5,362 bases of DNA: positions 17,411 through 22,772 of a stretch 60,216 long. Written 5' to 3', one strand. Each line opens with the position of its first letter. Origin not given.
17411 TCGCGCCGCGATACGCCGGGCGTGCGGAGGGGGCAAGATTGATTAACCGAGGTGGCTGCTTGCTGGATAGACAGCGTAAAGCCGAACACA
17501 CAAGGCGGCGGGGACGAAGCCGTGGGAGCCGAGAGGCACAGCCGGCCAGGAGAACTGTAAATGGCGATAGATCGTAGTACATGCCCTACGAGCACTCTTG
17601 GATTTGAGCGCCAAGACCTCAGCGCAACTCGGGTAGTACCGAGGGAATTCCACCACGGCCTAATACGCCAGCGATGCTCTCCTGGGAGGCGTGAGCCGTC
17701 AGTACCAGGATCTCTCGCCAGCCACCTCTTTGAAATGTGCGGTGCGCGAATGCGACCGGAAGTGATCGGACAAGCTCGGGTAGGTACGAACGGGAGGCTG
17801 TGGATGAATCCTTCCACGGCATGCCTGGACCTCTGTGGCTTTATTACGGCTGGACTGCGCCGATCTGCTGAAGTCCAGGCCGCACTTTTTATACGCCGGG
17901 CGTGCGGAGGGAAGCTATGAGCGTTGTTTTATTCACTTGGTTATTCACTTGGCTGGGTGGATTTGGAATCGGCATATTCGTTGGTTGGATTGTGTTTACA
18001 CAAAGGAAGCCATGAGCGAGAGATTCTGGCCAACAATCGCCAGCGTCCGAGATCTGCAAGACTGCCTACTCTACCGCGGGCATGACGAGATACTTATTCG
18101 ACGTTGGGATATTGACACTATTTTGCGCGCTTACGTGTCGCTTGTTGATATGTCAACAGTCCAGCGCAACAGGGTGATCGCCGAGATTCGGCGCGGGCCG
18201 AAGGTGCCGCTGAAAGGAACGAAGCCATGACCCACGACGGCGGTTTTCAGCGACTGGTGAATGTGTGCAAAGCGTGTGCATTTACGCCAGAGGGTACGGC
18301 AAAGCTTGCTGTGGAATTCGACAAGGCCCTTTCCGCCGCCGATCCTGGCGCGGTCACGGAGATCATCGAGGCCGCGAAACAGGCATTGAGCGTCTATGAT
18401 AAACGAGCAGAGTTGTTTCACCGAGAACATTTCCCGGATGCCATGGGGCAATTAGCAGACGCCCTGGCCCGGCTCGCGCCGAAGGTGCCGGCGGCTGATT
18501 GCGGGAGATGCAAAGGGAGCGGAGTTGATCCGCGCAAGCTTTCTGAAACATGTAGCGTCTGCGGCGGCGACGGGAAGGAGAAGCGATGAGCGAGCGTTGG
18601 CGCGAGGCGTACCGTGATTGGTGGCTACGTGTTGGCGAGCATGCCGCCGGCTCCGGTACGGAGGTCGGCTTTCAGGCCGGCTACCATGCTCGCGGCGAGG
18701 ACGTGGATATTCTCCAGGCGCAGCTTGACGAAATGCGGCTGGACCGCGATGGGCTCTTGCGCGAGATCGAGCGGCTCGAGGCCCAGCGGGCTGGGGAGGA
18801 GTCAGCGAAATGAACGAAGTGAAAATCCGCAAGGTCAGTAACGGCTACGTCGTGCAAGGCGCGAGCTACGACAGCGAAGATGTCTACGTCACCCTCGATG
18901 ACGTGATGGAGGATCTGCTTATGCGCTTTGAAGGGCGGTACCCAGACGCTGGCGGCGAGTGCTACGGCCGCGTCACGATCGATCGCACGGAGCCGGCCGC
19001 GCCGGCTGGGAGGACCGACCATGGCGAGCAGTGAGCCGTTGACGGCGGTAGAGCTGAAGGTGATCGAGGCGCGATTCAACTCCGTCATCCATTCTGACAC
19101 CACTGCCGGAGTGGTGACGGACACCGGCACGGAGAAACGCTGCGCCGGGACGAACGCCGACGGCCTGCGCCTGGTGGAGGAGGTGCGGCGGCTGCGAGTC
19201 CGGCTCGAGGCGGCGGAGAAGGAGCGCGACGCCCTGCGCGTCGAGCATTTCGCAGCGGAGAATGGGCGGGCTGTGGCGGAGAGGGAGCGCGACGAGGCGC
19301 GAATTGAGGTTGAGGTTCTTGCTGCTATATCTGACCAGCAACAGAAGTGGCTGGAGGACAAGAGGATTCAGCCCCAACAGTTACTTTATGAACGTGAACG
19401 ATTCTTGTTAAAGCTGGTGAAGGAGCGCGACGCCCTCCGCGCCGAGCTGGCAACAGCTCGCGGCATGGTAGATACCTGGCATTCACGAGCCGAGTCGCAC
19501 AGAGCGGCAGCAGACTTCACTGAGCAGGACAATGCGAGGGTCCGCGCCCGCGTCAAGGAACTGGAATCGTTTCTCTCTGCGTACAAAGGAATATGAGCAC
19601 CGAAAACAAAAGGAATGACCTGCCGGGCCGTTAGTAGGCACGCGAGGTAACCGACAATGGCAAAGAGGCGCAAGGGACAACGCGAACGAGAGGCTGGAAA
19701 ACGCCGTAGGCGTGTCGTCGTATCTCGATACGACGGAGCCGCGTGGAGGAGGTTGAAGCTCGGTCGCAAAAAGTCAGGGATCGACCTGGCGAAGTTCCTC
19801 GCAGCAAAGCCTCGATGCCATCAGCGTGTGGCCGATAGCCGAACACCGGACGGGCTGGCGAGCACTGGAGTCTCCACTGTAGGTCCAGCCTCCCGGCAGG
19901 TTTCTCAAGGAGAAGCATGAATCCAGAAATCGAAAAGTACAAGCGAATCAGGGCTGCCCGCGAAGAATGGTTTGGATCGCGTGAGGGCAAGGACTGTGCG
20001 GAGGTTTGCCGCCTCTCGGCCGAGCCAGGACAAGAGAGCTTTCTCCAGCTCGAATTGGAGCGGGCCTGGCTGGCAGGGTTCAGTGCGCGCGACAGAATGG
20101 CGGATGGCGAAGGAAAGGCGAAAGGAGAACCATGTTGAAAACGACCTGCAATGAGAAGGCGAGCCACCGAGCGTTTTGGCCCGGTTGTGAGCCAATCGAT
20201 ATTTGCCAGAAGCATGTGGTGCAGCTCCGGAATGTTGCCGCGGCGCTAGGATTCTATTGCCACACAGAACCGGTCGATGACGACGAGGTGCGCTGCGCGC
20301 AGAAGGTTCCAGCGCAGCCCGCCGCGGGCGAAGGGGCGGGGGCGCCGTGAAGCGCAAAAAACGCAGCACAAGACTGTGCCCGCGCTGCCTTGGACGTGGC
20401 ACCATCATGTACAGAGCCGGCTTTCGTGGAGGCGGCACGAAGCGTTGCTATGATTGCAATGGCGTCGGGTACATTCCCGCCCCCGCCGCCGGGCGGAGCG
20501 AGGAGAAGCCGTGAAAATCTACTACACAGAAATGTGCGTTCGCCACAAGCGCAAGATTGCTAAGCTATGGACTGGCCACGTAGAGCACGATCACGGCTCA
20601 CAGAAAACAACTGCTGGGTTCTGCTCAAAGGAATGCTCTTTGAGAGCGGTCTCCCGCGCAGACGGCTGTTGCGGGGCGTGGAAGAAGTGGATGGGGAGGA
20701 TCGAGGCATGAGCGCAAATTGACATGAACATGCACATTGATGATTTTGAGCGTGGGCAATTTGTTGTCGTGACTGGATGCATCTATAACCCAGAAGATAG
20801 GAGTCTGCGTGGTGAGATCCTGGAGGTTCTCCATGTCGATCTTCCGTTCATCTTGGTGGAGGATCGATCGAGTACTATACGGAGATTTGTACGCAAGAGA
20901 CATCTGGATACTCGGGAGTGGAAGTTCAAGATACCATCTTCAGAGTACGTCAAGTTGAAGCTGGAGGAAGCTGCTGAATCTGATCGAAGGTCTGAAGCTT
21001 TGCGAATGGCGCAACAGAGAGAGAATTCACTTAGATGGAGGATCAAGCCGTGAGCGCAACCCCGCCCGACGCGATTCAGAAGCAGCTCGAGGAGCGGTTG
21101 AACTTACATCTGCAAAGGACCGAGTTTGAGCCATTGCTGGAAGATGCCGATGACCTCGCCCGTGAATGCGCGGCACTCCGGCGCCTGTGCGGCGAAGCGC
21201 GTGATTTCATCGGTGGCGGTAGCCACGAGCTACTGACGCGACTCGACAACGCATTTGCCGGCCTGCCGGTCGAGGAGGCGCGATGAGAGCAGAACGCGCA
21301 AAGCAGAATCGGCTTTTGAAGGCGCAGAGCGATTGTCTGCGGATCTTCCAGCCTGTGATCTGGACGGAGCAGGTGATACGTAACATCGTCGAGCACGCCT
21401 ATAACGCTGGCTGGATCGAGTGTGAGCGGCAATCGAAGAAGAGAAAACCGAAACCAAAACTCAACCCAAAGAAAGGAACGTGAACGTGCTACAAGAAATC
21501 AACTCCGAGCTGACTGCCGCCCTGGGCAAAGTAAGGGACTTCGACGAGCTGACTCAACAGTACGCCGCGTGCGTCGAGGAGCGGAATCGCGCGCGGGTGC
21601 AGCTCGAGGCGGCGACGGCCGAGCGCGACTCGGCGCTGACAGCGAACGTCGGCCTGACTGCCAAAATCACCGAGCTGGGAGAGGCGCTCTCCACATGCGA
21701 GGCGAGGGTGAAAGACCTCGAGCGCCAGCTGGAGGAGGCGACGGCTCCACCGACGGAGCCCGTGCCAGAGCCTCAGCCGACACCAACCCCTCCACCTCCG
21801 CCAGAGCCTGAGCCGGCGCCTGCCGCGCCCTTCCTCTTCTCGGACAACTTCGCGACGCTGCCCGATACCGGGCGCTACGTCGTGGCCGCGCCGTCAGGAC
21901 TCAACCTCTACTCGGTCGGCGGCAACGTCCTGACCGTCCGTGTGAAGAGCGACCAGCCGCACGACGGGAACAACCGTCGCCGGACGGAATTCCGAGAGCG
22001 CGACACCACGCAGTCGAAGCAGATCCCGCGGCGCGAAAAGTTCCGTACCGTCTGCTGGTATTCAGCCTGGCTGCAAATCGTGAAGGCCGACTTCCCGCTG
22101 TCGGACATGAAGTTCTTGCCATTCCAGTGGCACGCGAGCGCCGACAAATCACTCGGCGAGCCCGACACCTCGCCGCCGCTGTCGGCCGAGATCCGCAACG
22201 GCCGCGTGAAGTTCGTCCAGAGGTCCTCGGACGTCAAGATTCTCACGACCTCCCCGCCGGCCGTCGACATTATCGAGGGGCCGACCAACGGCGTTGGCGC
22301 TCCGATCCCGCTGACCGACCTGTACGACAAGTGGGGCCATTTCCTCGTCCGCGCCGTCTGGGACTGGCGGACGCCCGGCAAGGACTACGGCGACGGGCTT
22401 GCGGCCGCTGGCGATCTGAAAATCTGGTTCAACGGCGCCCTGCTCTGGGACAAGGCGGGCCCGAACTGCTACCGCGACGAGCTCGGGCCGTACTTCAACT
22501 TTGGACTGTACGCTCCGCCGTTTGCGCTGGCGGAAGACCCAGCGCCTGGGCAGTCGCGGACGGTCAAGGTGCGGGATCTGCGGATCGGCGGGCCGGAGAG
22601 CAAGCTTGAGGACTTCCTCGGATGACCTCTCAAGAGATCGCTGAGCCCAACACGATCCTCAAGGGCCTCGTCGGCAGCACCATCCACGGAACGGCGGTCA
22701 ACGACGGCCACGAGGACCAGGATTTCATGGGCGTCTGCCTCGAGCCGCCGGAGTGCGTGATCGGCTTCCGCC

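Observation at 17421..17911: Perfect 21-bp direct repeats bracket a 449-bp lower-GC non-coding, structured spacer that duplicates a gene's 3' end: candidate novel small insertion element or ncRNA cassette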

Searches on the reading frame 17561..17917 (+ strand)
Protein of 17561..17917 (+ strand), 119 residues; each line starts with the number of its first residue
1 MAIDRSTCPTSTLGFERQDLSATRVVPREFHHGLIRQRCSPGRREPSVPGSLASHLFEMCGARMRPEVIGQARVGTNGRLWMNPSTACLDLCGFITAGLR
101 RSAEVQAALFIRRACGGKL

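Call 17: search_protein_families(library=phrogs, proteins=[window:17561-17917:+], max_evalue=0.1)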
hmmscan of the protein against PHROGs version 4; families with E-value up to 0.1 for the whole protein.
window:17561-17917:+ (119 aa): 0 families

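Call 18: search_protein_families(library=pfam, proteins=[window:17561-17917:+], max_evalue=0.1)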
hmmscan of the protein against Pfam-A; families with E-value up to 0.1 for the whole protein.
window:17561-17917:+ (119 aa): 0 families

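Call 48: find_encoding_contigs(protein=window:17561-17917:+, flank=3000, max_places=10)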
Protein window:17561-17917:+ (119 aa): no gene with exactly this product is on record in the collection.

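Call 83: predict_structure(protein=window:17561-17917:+)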
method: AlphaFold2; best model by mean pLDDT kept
length: 119 residues; sequences in the alignment: 1
mean_pLDDT: 36.4   pTM: 0.22
mean pLDDT of the five models: 36.4, 36.1, 35.8, 34.1, 29.1
residues with pLDDT >= 90: 0; 70-90: 0; 50-70: 0; < 50: 119
segments of 3 or more residues with pLDDT < 50: 1-119
pLDDT, mean of each block of 10 residues (from residue 1): 35 30 27 26 33 42 40 41 43 38 44 38
secondary structure, 60 per line:
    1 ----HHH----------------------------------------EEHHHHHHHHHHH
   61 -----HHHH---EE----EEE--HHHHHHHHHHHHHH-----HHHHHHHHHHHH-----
elements in order: H50-60 H66-69 E79-81 H84-97 H103-114

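Call 84: search_protein_families(library=ncbifam, proteins=[window:17561-17917:+], max_evalue=1)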
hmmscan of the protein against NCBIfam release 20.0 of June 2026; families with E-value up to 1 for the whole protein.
window:17561-17917:+ (119 aa): 0 families

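Call 85: search_solved_structures(query=window:17561-17917:+, max_evalue=1)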
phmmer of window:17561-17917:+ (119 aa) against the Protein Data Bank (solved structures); distinct sequences matched with E-value up to 1: 0.

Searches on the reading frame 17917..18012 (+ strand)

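Call 17: search_protein_families(library=phrogs, proteins=[window:17917-18012:+], max_evalue=0.1)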
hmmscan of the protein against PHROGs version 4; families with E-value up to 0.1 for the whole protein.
window:17917-18012:+ (32 aa): 1 family
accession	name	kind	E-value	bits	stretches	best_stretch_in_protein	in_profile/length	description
phrog_30906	-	unknown function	0.092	13.6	0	1-26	1-25/35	-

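Call 18: search_protein_families(library=pfam, proteins=[window:17917-18012:+], max_evalue=0.1)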
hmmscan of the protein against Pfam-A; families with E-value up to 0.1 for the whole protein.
window:17917-18012:+ (32 aa): 0 families

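Call 84: search_protein_families(library=ncbifam, proteins=[window:17917-18012:+], max_evalue=1)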
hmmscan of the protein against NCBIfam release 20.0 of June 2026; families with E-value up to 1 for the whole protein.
window:17917-18012:+ (32 aa): 0 families

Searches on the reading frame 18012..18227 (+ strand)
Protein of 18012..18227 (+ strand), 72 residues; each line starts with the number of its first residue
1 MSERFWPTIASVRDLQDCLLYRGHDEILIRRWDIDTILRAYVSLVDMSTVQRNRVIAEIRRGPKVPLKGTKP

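Call 17: search_protein_families(library=phrogs, proteins=[window:18012-18227:+], max_evalue=0.1)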
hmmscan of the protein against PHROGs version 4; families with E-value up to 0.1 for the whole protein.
window:18012-18227:+ (72 aa): 0 families

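Call 18: search_protein_families(library=pfam, proteins=[window:18012-18227:+], max_evalue=0.1)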
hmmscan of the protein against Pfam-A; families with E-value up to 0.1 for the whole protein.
window:18012-18227:+ (72 aa): 0 families

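Call 84: search_protein_families(library=ncbifam, proteins=[window:18012-18227:+], max_evalue=1)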
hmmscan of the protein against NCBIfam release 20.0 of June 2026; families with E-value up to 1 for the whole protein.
window:18012-18227:+ (72 aa): 1 family
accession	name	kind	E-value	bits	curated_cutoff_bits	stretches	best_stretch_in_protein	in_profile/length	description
NF008085.0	PRK10820.1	equivalog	0.12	10.9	576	1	11-63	13-62/520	transcriptional regulator TyrR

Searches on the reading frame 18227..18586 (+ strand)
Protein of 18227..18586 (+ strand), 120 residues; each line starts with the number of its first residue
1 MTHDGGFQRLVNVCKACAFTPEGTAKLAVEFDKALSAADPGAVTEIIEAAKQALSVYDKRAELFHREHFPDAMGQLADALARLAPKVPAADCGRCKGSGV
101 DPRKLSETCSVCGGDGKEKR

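Call 17: search_protein_families(library=phrogs, proteins=[window:18227-18586:+], max_evalue=0.1)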
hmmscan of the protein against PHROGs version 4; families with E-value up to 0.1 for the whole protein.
window:18227-18586:+ (120 aa): 3 families
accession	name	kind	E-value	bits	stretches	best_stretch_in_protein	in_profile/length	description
phrog_12902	-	unknown function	0.013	16.8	1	91-119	25-53/61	-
phrog_17382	-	unknown function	0.015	15.8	1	86-117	179-209/273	-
phrog_3931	-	unknown function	0.056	14.6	1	90-119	30-57/59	-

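Call 18: search_protein_families(library=pfam, proteins=[window:18227-18586:+], max_evalue=0.1)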
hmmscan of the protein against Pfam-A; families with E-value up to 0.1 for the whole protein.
window:18227-18586:+ (120 aa): 3 families
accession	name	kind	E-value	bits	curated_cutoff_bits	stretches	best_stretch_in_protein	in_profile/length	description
PF00684.25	DnaJ_CXXCXGXG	-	0.02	15.6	32.7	1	92-118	1-27/65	DnaJ central domain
PF17939.6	TetR_C_30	-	0.027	15.2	26.3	0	52-91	27-66/115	Tetracyclin repressor-like, C-terminal domain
PF19956.5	EAD2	-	0.088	13.5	23.8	0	68-90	51-73/81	Effector-associated domain 2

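Call 21: find_encoding_contigs(protein=window:18227-18586:+, flank=10000, max_places=10)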
Protein window:18227-18586:+ (120 aa): 1 contig read that carries it; 1 place shown.
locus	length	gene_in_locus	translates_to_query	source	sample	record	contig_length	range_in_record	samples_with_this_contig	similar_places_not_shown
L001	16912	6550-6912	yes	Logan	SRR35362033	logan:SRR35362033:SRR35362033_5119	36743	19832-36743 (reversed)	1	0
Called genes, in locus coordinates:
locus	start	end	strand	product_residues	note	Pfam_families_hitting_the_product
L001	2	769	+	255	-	?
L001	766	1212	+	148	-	-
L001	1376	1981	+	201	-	-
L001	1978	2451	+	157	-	-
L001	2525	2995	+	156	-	-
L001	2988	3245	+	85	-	-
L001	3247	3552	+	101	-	-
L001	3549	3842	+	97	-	-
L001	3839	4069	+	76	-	-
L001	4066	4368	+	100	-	-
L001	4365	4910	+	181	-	-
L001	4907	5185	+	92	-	-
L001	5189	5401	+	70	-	-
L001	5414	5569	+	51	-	-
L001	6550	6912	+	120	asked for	-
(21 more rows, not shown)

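Call 25: find_homologous_proteins(query=window:18227-18586:+, max_evalue=0.01)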
Query window:18227-18586:+ (120 aa): 1 proteins with E <= 0.01 among 27 candidates.
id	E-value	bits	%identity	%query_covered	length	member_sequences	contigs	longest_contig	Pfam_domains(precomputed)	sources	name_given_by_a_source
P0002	4.3e-74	264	100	100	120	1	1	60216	-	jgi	jgi:hypothetical protein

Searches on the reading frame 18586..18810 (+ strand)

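Call 17: search_protein_families(library=phrogs, proteins=[window:18586-18810:+], max_evalue=0.1)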
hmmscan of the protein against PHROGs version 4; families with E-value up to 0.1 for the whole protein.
window:18586-18810:+ (75 aa): 0 families

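Call 18: search_protein_families(library=pfam, proteins=[window:18586-18810:+], max_evalue=0.1)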
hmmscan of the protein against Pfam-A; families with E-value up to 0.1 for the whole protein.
window:18586-18810:+ (75 aa): 2 families
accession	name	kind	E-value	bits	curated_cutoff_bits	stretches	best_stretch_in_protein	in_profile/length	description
PF02183.23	HALZ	-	0.031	14.9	28.1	1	39-67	6-34/43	Homeobox associated leucine zipper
PF04977.20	DivIC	-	0.048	13.9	28.9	1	33-75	19-62/80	Septum formation initiator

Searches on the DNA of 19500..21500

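Call 52: search_rna_families(source=window, start=19500, end=21500, threshold=evalue, max_evalue=1)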
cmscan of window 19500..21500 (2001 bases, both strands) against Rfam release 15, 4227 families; matches with E-value up to 1: 0.
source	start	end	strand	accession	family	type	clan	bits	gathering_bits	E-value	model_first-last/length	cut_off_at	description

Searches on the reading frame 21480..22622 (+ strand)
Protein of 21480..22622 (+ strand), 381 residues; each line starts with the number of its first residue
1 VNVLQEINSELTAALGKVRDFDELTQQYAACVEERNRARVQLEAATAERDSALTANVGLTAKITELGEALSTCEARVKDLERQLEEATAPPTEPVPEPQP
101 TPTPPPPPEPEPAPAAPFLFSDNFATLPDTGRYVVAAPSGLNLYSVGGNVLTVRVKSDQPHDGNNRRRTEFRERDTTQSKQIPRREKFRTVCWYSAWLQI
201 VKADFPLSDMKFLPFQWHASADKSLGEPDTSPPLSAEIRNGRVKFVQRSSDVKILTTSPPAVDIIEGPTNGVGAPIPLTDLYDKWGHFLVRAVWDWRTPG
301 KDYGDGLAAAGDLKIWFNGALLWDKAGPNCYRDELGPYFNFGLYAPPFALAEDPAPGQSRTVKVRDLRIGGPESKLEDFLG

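Call 46: search_dna_similar(query=window:21480-22622:+, collection=phages, mode=protein, max_rows=10)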
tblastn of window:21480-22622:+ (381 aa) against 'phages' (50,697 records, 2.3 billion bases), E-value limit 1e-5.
No match.
